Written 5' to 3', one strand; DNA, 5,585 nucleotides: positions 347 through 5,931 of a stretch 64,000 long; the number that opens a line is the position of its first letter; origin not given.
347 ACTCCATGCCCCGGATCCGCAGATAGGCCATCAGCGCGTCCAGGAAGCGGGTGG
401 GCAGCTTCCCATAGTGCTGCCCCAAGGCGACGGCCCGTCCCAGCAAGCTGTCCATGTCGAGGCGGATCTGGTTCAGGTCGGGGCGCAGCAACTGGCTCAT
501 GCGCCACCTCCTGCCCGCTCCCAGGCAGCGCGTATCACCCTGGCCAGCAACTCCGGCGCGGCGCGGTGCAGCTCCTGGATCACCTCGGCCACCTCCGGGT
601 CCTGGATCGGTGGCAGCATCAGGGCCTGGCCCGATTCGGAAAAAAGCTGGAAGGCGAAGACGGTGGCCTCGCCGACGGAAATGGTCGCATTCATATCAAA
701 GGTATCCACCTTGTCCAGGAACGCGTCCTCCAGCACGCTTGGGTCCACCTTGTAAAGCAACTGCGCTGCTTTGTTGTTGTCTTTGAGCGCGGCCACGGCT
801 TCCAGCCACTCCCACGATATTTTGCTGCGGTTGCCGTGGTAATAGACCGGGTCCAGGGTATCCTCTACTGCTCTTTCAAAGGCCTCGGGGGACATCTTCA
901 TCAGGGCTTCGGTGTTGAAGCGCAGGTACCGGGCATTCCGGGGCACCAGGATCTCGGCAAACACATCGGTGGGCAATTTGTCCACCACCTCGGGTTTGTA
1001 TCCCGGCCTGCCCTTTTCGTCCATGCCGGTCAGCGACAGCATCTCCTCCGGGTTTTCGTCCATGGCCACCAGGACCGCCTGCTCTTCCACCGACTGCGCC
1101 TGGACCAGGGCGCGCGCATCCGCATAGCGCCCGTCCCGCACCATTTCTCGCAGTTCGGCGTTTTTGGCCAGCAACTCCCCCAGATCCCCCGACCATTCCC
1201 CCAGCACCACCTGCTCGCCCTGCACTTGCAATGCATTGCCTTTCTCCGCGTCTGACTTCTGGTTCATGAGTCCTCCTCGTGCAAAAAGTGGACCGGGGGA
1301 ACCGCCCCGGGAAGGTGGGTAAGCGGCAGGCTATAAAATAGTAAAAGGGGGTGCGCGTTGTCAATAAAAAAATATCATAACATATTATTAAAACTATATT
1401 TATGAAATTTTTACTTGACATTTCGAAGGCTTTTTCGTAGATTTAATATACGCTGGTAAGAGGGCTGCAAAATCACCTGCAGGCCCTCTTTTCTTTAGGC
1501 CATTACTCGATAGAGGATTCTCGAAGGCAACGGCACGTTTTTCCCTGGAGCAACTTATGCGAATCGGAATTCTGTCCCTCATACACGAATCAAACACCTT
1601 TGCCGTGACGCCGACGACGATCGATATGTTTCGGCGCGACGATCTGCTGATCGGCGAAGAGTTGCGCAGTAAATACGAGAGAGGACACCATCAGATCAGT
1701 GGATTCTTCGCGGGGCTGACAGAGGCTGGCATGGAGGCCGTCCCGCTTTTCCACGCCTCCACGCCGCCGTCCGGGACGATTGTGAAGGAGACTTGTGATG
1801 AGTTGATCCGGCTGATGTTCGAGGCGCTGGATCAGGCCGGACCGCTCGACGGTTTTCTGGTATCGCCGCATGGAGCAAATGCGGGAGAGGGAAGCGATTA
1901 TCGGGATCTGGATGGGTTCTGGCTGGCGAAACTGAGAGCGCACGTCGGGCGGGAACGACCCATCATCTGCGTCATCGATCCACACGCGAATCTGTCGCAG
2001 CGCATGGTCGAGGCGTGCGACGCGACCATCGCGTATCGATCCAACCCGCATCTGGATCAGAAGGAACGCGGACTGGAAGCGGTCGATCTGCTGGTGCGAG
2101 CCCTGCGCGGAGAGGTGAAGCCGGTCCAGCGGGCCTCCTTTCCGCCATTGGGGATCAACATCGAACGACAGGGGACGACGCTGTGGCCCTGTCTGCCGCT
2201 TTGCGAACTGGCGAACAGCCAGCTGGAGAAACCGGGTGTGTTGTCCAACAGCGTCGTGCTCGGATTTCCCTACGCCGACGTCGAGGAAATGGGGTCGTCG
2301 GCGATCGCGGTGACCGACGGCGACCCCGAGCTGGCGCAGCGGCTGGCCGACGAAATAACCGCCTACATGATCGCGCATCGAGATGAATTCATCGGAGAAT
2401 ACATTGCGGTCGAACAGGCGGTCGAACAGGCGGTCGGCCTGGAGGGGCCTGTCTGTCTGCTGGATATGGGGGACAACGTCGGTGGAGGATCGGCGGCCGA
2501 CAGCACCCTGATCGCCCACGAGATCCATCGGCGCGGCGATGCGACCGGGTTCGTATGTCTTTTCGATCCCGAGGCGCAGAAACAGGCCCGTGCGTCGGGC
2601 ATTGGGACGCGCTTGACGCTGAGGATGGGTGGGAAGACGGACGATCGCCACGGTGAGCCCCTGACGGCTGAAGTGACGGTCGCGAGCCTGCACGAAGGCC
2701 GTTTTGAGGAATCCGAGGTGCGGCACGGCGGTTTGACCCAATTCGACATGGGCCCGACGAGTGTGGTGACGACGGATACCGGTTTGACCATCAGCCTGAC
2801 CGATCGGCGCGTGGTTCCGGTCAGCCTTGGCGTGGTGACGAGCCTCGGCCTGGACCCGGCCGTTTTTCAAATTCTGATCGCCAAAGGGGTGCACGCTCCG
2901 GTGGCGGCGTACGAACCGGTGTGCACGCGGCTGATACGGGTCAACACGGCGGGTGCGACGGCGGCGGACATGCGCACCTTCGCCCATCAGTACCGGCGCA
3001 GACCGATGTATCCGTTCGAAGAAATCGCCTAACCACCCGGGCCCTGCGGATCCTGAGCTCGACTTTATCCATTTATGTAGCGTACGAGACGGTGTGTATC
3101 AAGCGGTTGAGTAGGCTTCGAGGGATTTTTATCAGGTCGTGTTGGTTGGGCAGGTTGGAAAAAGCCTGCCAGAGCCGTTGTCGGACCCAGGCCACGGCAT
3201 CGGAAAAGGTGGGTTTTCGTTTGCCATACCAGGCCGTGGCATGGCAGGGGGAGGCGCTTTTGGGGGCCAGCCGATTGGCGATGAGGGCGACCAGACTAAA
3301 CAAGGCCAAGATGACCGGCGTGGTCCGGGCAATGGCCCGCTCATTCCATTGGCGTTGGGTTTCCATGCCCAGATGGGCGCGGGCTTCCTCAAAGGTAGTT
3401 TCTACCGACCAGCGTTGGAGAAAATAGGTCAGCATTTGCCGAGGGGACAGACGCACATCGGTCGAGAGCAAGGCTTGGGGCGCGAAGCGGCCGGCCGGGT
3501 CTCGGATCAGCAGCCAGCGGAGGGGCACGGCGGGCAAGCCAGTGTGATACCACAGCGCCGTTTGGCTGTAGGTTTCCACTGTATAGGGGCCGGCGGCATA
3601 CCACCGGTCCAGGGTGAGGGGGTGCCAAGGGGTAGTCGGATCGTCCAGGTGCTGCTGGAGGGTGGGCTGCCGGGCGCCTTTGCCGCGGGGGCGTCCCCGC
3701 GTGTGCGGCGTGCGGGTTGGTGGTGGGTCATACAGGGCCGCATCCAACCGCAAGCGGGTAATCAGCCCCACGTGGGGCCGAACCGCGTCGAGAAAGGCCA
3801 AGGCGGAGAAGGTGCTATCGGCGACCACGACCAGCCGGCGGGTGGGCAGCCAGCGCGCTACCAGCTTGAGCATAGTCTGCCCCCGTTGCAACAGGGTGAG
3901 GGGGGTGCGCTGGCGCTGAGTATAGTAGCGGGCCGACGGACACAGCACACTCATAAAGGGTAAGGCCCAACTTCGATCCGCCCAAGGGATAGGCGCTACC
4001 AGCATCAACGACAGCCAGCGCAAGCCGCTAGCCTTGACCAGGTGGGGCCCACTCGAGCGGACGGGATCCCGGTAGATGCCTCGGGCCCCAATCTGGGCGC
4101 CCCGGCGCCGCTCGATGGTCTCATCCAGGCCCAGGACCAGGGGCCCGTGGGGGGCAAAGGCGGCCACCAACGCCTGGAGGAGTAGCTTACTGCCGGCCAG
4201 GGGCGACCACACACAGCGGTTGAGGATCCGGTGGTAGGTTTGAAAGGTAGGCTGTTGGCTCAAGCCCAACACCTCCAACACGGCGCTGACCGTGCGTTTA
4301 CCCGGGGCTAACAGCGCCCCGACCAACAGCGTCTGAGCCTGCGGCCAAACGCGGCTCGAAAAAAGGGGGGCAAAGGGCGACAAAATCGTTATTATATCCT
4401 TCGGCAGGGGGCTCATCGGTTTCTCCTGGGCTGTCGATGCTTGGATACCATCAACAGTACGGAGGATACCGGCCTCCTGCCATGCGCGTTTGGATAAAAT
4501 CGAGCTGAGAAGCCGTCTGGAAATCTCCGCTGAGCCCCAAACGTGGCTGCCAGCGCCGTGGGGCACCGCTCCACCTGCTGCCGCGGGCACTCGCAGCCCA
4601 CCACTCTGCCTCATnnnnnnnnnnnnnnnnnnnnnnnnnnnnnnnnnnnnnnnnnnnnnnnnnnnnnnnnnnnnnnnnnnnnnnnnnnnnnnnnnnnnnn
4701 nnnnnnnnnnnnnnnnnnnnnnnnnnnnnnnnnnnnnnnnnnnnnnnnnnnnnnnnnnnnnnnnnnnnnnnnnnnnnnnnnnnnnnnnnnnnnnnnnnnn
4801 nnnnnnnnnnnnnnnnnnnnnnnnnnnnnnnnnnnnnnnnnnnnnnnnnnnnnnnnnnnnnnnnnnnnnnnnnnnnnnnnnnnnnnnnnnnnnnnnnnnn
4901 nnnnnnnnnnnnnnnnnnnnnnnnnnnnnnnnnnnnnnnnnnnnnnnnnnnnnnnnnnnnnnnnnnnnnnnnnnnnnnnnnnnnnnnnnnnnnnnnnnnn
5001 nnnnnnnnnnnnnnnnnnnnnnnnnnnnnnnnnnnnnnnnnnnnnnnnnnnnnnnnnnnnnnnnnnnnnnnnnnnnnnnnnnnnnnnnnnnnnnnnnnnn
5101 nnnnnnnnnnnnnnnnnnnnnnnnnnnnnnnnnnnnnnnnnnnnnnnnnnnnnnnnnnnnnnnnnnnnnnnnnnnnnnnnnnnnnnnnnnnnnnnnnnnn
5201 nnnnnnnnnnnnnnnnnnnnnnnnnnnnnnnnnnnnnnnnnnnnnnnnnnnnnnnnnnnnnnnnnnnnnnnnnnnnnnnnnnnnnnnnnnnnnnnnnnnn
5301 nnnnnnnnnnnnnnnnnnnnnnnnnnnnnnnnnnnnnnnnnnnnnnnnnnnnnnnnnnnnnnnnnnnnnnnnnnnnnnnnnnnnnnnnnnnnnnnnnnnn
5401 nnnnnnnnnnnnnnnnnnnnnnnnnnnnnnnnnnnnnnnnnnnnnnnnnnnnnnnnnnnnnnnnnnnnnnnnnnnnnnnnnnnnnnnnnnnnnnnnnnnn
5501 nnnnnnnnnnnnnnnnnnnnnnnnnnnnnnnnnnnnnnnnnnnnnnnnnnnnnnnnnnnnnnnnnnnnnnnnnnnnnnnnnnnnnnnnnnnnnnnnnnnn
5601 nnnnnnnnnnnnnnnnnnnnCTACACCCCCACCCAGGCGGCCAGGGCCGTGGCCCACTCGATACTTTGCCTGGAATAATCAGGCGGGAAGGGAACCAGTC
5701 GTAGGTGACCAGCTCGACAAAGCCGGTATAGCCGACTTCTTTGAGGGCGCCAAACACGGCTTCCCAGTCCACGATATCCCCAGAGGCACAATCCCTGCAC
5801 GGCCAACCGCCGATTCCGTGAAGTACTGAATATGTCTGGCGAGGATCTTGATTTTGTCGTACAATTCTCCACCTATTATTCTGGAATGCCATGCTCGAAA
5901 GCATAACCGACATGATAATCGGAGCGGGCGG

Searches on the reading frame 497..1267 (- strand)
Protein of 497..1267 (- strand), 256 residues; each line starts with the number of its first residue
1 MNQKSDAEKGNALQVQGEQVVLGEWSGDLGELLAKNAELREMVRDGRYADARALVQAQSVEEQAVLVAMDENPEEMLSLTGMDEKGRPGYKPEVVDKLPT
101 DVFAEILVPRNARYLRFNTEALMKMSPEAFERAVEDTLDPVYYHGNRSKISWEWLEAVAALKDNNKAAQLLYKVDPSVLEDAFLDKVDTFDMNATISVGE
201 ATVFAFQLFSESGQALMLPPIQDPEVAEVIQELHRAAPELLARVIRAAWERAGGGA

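Call 65: find_encoding_contigs(protein=window:497-1267:-, flank=10000, max_places=2)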
Protein window:497-1267:- (256 aa): 4 contigs read that carry it; 2 places shown.
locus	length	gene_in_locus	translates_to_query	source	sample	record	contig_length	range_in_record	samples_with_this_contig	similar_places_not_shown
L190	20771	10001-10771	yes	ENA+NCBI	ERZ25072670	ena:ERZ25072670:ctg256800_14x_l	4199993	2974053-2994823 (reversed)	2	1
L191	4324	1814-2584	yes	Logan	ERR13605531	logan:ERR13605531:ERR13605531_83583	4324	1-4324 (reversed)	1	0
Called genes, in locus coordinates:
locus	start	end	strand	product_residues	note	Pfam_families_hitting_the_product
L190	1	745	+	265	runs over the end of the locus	PF03447:NAD_binding_3, PF01958:Asp_DH_C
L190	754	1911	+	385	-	PF00155:Aminotran_1_2, PF00266:Aminotran_5 (weak), PF01041:DegT_DnrJ_EryC1, PF01053:Cys_Met_Meta_PP (faint)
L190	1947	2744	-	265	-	PF05721:PhyH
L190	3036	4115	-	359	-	PF00483:NTP_transferase, PF22640:ManC_GMP_beta-helix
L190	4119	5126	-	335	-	PF20511:PMI_typeI_cat, PF02311:AraC_binding (faint), PF07883:Cupin_2 (faint), PF21621:MPI_cupin_dom (faint)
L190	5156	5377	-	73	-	-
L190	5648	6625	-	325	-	PF02615:Ldh_2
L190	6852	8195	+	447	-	PF13546:DDE_5, PF01609:DDE_Tnp_1 (weak)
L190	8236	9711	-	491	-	PF07364:DUF1485, PF07171:MlrC_C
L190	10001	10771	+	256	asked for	-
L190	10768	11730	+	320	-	-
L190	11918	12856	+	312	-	PF02737:3HCDH_N, PF03446:NAD_binding_2 (faint), PF00725:3HCDH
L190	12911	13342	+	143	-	PF00903:Glyoxalase, PF13669:Glyoxalase_4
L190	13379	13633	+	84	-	-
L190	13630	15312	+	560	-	PF02638:GHL10 (faint)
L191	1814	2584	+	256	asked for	-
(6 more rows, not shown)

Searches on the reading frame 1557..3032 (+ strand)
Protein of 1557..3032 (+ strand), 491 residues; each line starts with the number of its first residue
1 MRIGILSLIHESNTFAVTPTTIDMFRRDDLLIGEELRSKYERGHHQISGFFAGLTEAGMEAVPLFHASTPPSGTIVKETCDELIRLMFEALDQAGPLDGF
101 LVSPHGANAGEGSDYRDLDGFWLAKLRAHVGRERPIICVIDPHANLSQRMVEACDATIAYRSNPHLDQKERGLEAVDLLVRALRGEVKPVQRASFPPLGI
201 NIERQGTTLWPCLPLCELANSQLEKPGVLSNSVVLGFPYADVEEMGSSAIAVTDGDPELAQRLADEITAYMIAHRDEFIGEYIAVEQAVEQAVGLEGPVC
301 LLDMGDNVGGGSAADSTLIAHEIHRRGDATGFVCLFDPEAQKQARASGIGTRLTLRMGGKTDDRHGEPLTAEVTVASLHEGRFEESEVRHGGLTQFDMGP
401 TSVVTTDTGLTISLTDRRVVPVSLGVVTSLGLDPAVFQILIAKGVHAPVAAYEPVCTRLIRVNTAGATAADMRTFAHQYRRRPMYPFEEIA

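Call 36: search_protein_families(library=pfam, proteins=[window:1557-3032:+], max_evalue=0.001)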
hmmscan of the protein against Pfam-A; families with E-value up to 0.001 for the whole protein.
window:1557-3032:+ (491 aa): 2 families
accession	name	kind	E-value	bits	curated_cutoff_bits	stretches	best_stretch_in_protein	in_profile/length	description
PF07364.17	DUF1485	-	6.7e-79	265.6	22.8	1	2-292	1-289/290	Metallopeptidase family M81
PF07171.17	MlrC_C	-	1.1e-44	153.2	27.2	1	301-478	1-177/178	MlrC C-terminus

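Call 47: find_encoding_contigs(protein=window:1557-3032:+, flank=10000, max_places=3)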
Protein window:1557-3032:+ (491 aa): no gene with exactly this product is on record in the collection.

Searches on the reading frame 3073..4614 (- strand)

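Call 36: search_protein_families(library=pfam, proteins=[window:3073-4614:-], max_evalue=0.001)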
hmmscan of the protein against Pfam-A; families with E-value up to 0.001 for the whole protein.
window:3073-4614:- (513 aa): 2 families
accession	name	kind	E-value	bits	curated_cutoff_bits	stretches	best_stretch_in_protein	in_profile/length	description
PF13546.12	DDE_5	-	3.5e-28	99.3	27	1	81-324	2-252/272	DDE superfamily endonuclease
PF01609.27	DDE_Tnp_1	-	3.6e-06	27.3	23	1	247-420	67-179/200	Transposase DDE domain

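Call 53: search_protein_families(library=ncbifam, proteins=[window:3073-4614:-], max_evalue=0.001)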
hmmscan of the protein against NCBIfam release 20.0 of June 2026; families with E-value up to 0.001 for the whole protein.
window:3073-4614:- (513 aa): 3 families
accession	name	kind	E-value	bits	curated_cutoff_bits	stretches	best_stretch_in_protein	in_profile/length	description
NF049999.1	transpos_IS701_3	equivalog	8.4e-92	308.2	170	1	70-484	2-398/412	IS701 family transposase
NF033540.2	transpos_IS701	equivalog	1.2e-14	54.4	150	2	238-420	161-337/363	IS701 family transposase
NF049925.1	transpos_IS4_4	equivalog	5.6e-08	31.9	250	1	362-436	286-362/449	IS4 family transposase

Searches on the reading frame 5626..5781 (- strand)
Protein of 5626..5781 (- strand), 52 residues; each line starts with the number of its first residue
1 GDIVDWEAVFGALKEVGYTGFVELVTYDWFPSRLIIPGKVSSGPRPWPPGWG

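Call 71: search_protein_families(library=pfam, proteins=[window:5626-5781:-], max_evalue=1)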
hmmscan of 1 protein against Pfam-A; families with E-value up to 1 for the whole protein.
seq(52 aa): 1 family
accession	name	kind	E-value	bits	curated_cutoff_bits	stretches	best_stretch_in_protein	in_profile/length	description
PF01261.30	AP_endonuc_2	-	0.023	14.9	31.1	1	1-24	205-227/249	Xylose isomerase-like TIM barrel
